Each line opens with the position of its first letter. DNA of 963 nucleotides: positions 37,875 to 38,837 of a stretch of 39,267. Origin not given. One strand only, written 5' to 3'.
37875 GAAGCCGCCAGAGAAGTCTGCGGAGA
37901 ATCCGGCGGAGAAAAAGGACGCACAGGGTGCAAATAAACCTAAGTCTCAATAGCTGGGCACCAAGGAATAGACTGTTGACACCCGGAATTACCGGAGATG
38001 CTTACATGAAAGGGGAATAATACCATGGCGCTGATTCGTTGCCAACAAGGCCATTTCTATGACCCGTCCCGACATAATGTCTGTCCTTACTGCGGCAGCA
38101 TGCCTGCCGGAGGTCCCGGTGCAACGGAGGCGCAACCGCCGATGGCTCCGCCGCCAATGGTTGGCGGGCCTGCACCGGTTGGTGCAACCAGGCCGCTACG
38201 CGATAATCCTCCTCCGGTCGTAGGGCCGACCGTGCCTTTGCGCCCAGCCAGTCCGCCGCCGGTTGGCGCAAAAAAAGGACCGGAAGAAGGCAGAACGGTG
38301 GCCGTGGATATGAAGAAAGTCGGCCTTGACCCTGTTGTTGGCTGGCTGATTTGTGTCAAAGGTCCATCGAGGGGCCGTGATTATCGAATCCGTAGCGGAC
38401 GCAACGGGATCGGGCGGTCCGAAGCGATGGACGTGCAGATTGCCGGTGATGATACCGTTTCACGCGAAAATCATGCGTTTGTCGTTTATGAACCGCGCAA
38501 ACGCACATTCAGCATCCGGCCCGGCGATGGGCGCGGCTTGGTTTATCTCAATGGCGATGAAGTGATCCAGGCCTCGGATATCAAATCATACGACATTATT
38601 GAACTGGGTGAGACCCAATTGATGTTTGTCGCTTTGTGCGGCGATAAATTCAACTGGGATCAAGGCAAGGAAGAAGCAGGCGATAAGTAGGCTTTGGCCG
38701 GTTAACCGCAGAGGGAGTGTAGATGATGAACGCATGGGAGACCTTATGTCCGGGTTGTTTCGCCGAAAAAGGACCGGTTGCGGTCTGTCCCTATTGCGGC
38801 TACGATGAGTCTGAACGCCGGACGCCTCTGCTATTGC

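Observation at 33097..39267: Candidate uncharacterised transmembrane phospho-threonine system: outward-facing vWA and trypsin-like protease tethered to cytoplasmic FHA domains, with two PP2C phosphatases, a Zn-ribbon-FHA adaptor and a Zn-ribbon kinase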

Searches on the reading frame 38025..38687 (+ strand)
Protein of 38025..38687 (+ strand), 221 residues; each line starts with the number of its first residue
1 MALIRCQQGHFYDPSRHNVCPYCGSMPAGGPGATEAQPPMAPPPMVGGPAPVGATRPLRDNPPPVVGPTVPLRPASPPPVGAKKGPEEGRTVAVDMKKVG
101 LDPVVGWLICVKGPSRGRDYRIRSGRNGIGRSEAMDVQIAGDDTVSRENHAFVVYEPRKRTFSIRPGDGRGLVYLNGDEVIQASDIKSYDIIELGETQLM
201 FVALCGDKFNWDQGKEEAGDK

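Call 5: search_protein_families(library=pfam, proteins=[window:38025-38687:+], max_evalue=0.01)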
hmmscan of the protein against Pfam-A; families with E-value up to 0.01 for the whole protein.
window:38025-38687:+ (221 aa): 2 families
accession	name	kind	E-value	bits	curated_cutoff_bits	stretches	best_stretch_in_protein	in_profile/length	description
PF00498.31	FHA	-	4e-05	24.4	20.7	1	129-195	3-67/67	FHA domain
PF16697.10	Yop-YscD_cpl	-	8.5e-05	23.2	33.2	1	112-202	4-91/94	Inner membrane component of T3SS, cytoplasmic domain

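Call 6: find_encoding_contigs(protein=window:38025-38687:+, flank=10000, max_places=6)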
Protein window:38025-38687:+ (221 aa): 24 contigs read that carry it; 6 places shown.
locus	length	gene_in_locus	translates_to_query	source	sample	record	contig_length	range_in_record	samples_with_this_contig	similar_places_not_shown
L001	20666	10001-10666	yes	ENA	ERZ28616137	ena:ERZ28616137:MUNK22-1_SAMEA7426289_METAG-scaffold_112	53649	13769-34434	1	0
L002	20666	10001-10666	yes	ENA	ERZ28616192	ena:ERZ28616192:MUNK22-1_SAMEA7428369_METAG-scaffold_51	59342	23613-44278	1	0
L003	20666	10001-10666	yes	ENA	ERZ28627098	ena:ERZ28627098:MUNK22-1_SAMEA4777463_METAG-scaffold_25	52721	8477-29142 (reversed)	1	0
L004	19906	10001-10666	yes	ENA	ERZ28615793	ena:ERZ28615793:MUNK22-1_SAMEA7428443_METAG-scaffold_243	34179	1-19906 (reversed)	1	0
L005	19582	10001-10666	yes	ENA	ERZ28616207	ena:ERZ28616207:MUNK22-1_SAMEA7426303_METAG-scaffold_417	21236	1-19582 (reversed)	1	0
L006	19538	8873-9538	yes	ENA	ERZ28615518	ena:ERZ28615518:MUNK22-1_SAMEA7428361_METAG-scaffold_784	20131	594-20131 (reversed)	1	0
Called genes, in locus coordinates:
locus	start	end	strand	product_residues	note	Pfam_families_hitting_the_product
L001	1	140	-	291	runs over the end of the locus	PF13714:PEP_mutase, PF00463:ICL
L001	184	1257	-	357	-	PF00180:Iso_dh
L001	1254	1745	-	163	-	PF06434:Aconitase_2_N (faint), PF00694:Aconitase_C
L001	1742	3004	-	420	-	PF00330:Aconitase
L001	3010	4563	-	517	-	PF00682:HMGL-like, PF22617:HCS_D2, PF08502:LeuA_dimer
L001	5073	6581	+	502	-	PF00092:VWA, PF13519:VWA_2, PF16697:Yop-YscD_cpl (weak), PF00498:FHA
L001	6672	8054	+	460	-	PF00089:Trypsin, PF13365:Trypsin_2, PF00498:FHA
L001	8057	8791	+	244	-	PF13672:PP2C_2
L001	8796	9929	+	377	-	PF00481:PP2C (faint), PF13672:PP2C_2, PF07228:SpoIIE (faint)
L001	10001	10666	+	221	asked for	-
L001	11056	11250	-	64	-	-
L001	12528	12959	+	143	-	-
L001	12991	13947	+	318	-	PF03783:CsgG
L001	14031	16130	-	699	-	PF00069:Pkinase, PF07714:PK_Tyr_Ser-Thr, PF03109:ABC1, PF02493:MORN (weak)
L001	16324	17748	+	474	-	PF01743:PolyA_pol, PF12627:PolyA_pol_RNAbd, PF01966:HD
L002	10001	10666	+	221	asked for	-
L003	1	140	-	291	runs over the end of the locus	PF13714:PEP_mutase, PF00463:ICL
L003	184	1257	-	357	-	PF00180:Iso_dh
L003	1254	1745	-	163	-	PF06434:Aconitase_2_N (faint), PF00694:Aconitase_C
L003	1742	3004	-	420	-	PF00330:Aconitase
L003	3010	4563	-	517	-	PF00682:HMGL-like, PF22617:HCS_D2, PF08502:LeuA_dimer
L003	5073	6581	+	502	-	PF00092:VWA, PF13519:VWA_2, PF16697:Yop-YscD_cpl (weak), PF00498:FHA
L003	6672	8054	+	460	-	PF00089:Trypsin, PF13365:Trypsin_2, PF00498:FHA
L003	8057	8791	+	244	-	PF13672:PP2C_2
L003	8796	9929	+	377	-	PF00481:PP2C (faint), PF13672:PP2C_2, PF07228:SpoIIE (faint)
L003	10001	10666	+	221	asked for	-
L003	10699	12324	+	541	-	PF00069:Pkinase, PF07714:PK_Tyr_Ser-Thr, PF03109:ABC1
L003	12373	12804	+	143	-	-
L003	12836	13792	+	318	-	PF03783:CsgG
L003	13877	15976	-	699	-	PF00069:Pkinase, PF07714:PK_Tyr_Ser-Thr, PF03109:ABC1, PF02493:MORN (weak)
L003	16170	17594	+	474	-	PF01743:PolyA_pol, PF12627:PolyA_pol_RNAbd, PF01966:HD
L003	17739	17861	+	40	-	-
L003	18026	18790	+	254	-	PF01522:Polysacc_deac_1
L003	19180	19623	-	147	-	-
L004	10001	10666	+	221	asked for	-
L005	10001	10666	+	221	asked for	-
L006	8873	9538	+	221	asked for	-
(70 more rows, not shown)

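Call 7: search_protein_families(library=padloc, proteins=[window:38025-38687:+], max_evalue=0.01)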
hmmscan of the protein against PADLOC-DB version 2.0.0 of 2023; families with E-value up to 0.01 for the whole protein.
window:38025-38687:+ (221 aa): 0 families

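Call 8: search_protein_families(library=ncbifam, proteins=[window:38025-38687:+], max_evalue=0.01)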
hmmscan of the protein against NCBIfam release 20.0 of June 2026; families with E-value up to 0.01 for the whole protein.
window:38025-38687:+ (221 aa): 1 family
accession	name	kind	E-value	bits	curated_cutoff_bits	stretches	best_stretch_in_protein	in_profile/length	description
NF049868.1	FhaB_Rv0019c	equivalog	0.0071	16.4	125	1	105-199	66-156/158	FHA domain-containing protein FhaB/FipA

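Call 34: search_protein_families(library=pfam, proteins=[L003:10699-12321:+, L003:12373-12801:+, L003:12836-13789:+, L003:13880-15976:-], max_evalue=0.01)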
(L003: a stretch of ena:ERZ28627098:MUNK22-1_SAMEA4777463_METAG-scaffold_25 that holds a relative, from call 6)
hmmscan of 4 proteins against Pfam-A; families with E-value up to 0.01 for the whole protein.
L003:10699-12321:+ (541 aa): 5 families
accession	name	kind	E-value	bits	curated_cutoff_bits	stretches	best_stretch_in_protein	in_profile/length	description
PF00069.31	Pkinase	-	4.8e-32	111.8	31.7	1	93-270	42-199/263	Protein kinase domain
PF07714.23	PK_Tyr_Ser-Thr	-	1.9e-18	67.1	23.1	1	111-239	46-176/258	Protein tyrosine and serine/threonine kinase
PF03109.22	ABC1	-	3.5e-08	33.3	22.9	1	112-224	119-224/244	ABC1 atypical kinase-like domain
PF01636.29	APH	-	5.7e-05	23.4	23.2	0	185-215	167-198/239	Phosphotransferase enzyme family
PF06293.20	Kdo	-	0.0026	17.7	21.3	1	105-221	50-177/207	Lipopolysaccharide kinase (Kdo/WaaP) family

L003:12373-12801:+ (143 aa): 0 families

L003:12836-13789:+ (318 aa): 2 families
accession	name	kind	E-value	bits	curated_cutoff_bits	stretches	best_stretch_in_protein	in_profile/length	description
PF03783.19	CsgG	-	2.7e-25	89.4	20.8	1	43-233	9-207/210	Curli production assembly/transport component CsgG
PF16538.11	FlgT_C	-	0.00033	21.5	27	1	242-304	2-63/77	Flagellar assembly protein T, C-terminal domain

L003:13880-15976:- (699 aa): 6 families
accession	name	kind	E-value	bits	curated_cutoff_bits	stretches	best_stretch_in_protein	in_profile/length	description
PF02493.26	MORN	-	1.4e-45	150.9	22.5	7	588-610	1-23/23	MORN repeat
PF00069.31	Pkinase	-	6e-32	111.5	31.7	1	53-265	10-199/263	Protein kinase domain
PF07714.23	PK_Tyr_Ser-Thr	-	1.9e-18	67.2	23.1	1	105-262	45-204/258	Protein tyrosine and serine/threonine kinase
PF03109.22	ABC1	-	5.6e-08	32.7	22.9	1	121-223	127-228/244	ABC1 atypical kinase-like domain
PF01636.29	APH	-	2.9e-05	24.4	23.2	1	179-210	166-198/239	Phosphotransferase enzyme family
PF06293.20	Kdo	-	0.0015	18.4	21.3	1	134-211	90-171/207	Lipopolysaccharide kinase (Kdo/WaaP) family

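Call 43: search_solved_structures(query=window:38025-38687:+, max_evalue=0.01)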
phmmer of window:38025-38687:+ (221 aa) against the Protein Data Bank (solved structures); distinct sequences matched with E-value up to 0.01: 0.

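Call 46: search_protein_representatives(protein=window:38025-38687:+)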
Query: 221 residues. Proteins with E-value up to 0.001 (for the whole library): 5002; up to 1e-10: 3722; up to 1e-30: 840. The best 150 are listed.
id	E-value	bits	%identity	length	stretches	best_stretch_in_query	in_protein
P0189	1.5e-58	214.7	54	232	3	79-214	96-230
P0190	8.8e-56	205.6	48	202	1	2-215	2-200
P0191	9.3e-54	199.0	45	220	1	1-212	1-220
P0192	2.8e-53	197.5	54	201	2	80-213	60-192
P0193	1.1e-52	195.5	47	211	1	1-217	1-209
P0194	2.5e-52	194.4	49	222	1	1-211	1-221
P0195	3.7e-52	193.8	49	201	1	1-214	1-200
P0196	5.7e-52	193.2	57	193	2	84-211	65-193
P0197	8.2e-52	192.6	46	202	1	5-212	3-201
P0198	6.8e-51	189.6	49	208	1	1-213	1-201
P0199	1.2e-50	188.9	39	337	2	102-213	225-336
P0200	1.5e-50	188.5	43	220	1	1-214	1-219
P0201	9.9e-50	185.8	43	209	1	3-212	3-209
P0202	4.3e-49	183.7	42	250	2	35-215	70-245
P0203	7.5e-49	183.0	45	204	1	1-211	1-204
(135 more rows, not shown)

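Call 57: search_solved_structures(query=A2, max_evalue=0.01, show_alignments=2)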
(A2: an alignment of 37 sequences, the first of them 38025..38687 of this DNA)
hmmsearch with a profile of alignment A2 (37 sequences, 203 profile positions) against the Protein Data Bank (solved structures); distinct sequences matched with E-value up to 0.01: 16.
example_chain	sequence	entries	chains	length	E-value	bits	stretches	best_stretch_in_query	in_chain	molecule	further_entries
7rj3_A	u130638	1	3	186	3.7e-08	37.2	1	66-191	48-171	Glycogen accumulation regulator GarA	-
6i2p_D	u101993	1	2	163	5.8e-08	36.5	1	72-191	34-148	Glycogen accumulation regulator GarA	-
2kfu_A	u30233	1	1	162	6e-08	36.5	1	72-191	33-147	Rv1827 pThr 22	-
2kkl_A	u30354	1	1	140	7.2e-08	36.2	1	80-191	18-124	Uncharacterized protein Mb1858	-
6i2q_B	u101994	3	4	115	2.3e-06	31.3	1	97-191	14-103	Glycogen accumulation regulator GarA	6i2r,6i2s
8p5r_G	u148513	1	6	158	3.4e-06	30.7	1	96-191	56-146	Glycogen accumulation regulator GarA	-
8p5x_G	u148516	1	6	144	4e-06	30.5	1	96-192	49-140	Oxoglutarate dehydrogenase inhibitor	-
2kb3_A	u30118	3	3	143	4e-06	30.5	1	96-192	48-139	Oxoglutarate dehydrogenase inhibitor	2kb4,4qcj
3gqs_A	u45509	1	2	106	4e-05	27.3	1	100-191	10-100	Adenylate cyclase-like protein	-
2fez_A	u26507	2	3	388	9.5e-05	26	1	94-190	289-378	Probable regulatory protein embR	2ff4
3po8_A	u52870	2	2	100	0.00017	25.2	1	105-188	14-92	Putative uncharacterized protein TB39.8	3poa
2lc1_A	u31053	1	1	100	0.00018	25.2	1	105-188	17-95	Putative uncharacterized protein TB39.8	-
3oun_A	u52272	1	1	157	0.00066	23.3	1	105-188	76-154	Putative uncharacterized protein TB39.8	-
6hc1_A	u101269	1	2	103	0.00076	23.1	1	105-191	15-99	GGDEF domain protein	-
6hc0_B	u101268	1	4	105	0.00078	23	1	105-191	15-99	GGDEF domain protein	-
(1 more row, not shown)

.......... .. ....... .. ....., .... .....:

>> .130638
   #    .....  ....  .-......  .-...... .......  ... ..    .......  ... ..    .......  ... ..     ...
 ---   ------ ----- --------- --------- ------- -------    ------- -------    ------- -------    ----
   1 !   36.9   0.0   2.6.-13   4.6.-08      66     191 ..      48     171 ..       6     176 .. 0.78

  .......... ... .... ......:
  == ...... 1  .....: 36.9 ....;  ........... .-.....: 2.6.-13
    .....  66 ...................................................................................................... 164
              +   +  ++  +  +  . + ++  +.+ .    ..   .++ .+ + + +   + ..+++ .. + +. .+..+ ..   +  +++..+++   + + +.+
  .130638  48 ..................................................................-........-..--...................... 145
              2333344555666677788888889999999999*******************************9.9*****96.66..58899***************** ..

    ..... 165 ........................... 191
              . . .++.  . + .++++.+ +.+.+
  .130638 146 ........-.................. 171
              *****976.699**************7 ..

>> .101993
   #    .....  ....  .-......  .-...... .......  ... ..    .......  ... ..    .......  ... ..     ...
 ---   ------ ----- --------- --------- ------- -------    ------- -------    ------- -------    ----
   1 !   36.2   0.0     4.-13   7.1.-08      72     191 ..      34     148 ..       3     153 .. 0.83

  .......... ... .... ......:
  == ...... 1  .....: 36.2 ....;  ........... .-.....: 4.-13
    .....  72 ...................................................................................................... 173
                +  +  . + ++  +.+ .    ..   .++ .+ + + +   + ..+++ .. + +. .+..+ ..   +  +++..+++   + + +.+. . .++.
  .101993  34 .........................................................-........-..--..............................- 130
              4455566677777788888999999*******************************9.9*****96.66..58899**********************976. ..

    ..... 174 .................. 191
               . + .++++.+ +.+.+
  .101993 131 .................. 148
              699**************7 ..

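Call 74: search_protein_families(library=padloc, proteins=[L003:10699-12321:+, L003:12373-12801:+, L003:12836-13789:+, L003:13880-15976:-], max_evalue=0.001)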
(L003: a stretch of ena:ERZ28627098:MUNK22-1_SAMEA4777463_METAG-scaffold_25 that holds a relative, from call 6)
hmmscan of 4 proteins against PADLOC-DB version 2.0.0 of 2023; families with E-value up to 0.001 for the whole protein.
L003:10699-12321:+ (541 aa): 33 families (the best 25 are shown)
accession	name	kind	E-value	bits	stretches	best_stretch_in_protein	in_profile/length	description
PDLC04138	mad6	-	1.1e-45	154.7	1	43-273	48-261/659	mads_6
PDLC04042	PD-T4-6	-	7.5e-43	145.2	1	41-317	4-267/292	-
PDLC04061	PD-T4-6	-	2.4e-41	140.8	1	41-532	11-478/510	-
PDLC04044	PD-T4-6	-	5.2e-40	135.7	1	110-322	81-293/372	-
PDLC04053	PD-T4-6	-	1.6e-38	130.9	1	46-332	9-277/311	-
PDLC04045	PD-T4-6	-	6.5e-34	115.4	1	43-280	30-258/350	-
PDLC04054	PD-T4-6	-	2.3e-33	114.1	1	46-367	11-299/347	-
PDLC04051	PD-T4-6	-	2.1e-31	107.4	1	44-312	30-284/476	-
PDLC04047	PD-T4-6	-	1.2e-30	104.7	1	110-275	55-219/327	-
PDLC04057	PD-T4-6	-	5.4e-30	102.8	1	111-310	53-258/443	-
PDLC04062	PD-T4-6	-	5.7e-29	99.4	1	47-270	33-240/450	-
PDLC04043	PD-T4-6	-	1e-28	98.6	1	110-335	59-286/452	-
PDLC04048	PD-T4-6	-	2.5e-28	97.5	1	109-275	54-219/354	-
PDLC04060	PD-T4-6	-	8.5e-28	95.5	1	110-274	52-215/486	-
PDLC04039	PD-T4-6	-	3.4e-27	93.6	1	111-270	59-217/458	-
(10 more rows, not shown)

L003:12373-12801:+ (143 aa): 0 families

L003:12836-13789:+ (318 aa): 0 families

L003:13880-15976:- (699 aa): 34 families (the best 25 are shown)
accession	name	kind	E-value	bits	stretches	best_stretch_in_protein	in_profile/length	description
PDLC04138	mad6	-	1.5e-47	160.9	1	36-315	46-308/659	mads_6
PDLC04042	PD-T4-6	-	3e-46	156.4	1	38-318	6-273/292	-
PDLC04053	PD-T4-6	-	2.8e-42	143.2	1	39-326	7-280/311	-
PDLC04054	PD-T4-6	-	8.3e-39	132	1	69-357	27-309/347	-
PDLC04044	PD-T4-6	-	5.6e-37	125.7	1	40-325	31-300/372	-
PDLC04061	PD-T4-6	-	1.3e-36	125.2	1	37-440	12-383/510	-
PDLC04060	PD-T4-6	-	2.7e-35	120.2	1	38-314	5-266/486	-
PDLC04057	PD-T4-6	-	1.2e-33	114.9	1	39-315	6-268/443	-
PDLC04043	PD-T4-6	-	1.7e-33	114.4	1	39-326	13-286/452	-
PDLC04039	PD-T4-6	-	2.1e-33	114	1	101-432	57-402/458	-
PDLC04047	PD-T4-6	-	6.2e-31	105.7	1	102-267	52-216/327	-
PDLC04051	PD-T4-6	-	6.5e-31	105.8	1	38-321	29-298/476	-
PDLC04045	PD-T4-6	-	1.1e-30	104.9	1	38-267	30-250/350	-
PDLC04050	PD-T4-6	-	1.3e-29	101.5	1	41-271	63-273/480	-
PDLC01088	C3a189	-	2e-29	100.7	1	48-315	4-259/840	kinase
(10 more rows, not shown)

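Call 78: predict_structure(alignment_id=A2)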
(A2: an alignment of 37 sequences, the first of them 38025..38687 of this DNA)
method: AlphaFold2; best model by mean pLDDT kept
length: 221 residues; sequences in the alignment: 37
mean_pLDDT: 80.9   pTM: 0.56
mean pLDDT of the five models: 80.9, 79.7, 79.4, 78.5, 78.5
residues with pLDDT >= 90: 115; 70-90: 23; 50-70: 78; < 50: 5
segments of 3 or more residues with pLDDT < 50: 31-33
pLDDT, mean of each block of 10 residues (from residue 1): 91 92 66 58 65 61 64 65 53 60 92 97 96 97 97 94 97 98 97 98 80 62 44
secondary structure, 60 per line:
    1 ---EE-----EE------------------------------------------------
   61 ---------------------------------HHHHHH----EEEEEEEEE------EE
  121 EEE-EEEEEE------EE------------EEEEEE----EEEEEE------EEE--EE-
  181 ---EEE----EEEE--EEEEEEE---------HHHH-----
elements in order: H94-99 E104-112 E119-123 E125-130 E151-156 E161-166 E173-175 E184-186 E191-194 E197-203 H213-216

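Call 80: fold_search(model_id=the predicted structure, library=pdb)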
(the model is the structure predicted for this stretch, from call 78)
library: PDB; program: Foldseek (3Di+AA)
matches with E <= 10: 423; with E <= 0.001: 120
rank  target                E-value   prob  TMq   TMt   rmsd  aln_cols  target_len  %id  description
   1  3poa_A                5.2e-08  1.00  0.39  0.87   1.8        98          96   22  Structural and functional analysis of phosphothreonine-dependent FHA domain interactions (released 2011-01-26)
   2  7rj3_B                6.5e-08  1.00  0.42  0.85   2.9       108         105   25  Crystal Structure of the Forkhead Associated (FHA) Domain of the Glycogen Accumulation Regulator (GarA) from Mycobacte (released 2021-07-28)
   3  3po8                  1.9e-07  1.00  0.39  0.85   2.2       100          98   22  Structural and functional analysis of phosphothreonine-dependent FHA domain interactions (released 2011-01-26)
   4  4qcj                  1.9e-07  1.00  0.40  0.85   2.6       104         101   26  Crystal Structure of OdhI from Corynebacterium glutamicum (released 2014-07-02)
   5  7rj3_A                2.0e-07  1.00  0.42  0.85   2.8       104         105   25  Crystal Structure of the Forkhead Associated (FHA) Domain of the Glycogen Accumulation Regulator (GarA) from Mycobacte (released 2021-07-28)
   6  6i2q_B                2.4e-07  1.00  0.40  0.87   1.5        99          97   25  Crystal structure of the wild-type SucA domain of Mycobacterium smegmatis KGD (alpha-ketoglutarate decarboxylase), in  (released 2019-05-22)
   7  7rj3_C                3.8e-07  1.00  0.42  0.88   2.9       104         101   25  Crystal Structure of the Forkhead Associated (FHA) Domain of the Glycogen Accumulation Regulator (GarA) from Mycobacte (released 2021-07-28)
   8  6i2p_E                4.0e-07  1.00  0.41  0.83   3.8       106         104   26  Crystal structure of the Mycobacterium tuberculosis PknB kinase domain (L33E mutant) in complex with its substrate Gar (released 2019-05-22)
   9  4ejq_A                4.0e-07  1.00  0.40  0.56   6.2       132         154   20  Crystal structure of KIF1A C-CC1-FHA (released 2012-10-03)
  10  8p5x_G                4.2e-07  1.00  0.40  0.83   1.9       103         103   26  Single particle cryo-EM structure of the complex between Corynebacterium glutamicum homohexameric 2-oxoglutarate dehyd (released 2023-08-16)
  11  3oun_A                4.4e-07  1.00  0.38  0.89   1.8        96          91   23  Crystal structure of the FhaA FHA domain complexed with the intracellular domain of Rv3910 (released 2012-02-08)
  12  4egx_C                5.5e-07  1.00  0.40  0.50   3.7       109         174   22  Crystal structure of KIF1A CC1-FHA tandem (released 2012-10-03)
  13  4ejq_B                6.2e-07  1.00  0.39  0.59   3.8       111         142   22  Crystal structure of KIF1A C-CC1-FHA (released 2012-10-03)
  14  2eh0_MODEL_1_A        6.2e-07  1.00  0.40  0.65   5.7       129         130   19  Solution structure of the FHA domain from human Kinesin-like protein KIF1B (released 2007-09-04)
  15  2lc1_MODEL_1_A        6.9e-07  1.00  0.38  0.77   3.3       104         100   22  Rv0020c_FHA Structure (released 2011-11-02)
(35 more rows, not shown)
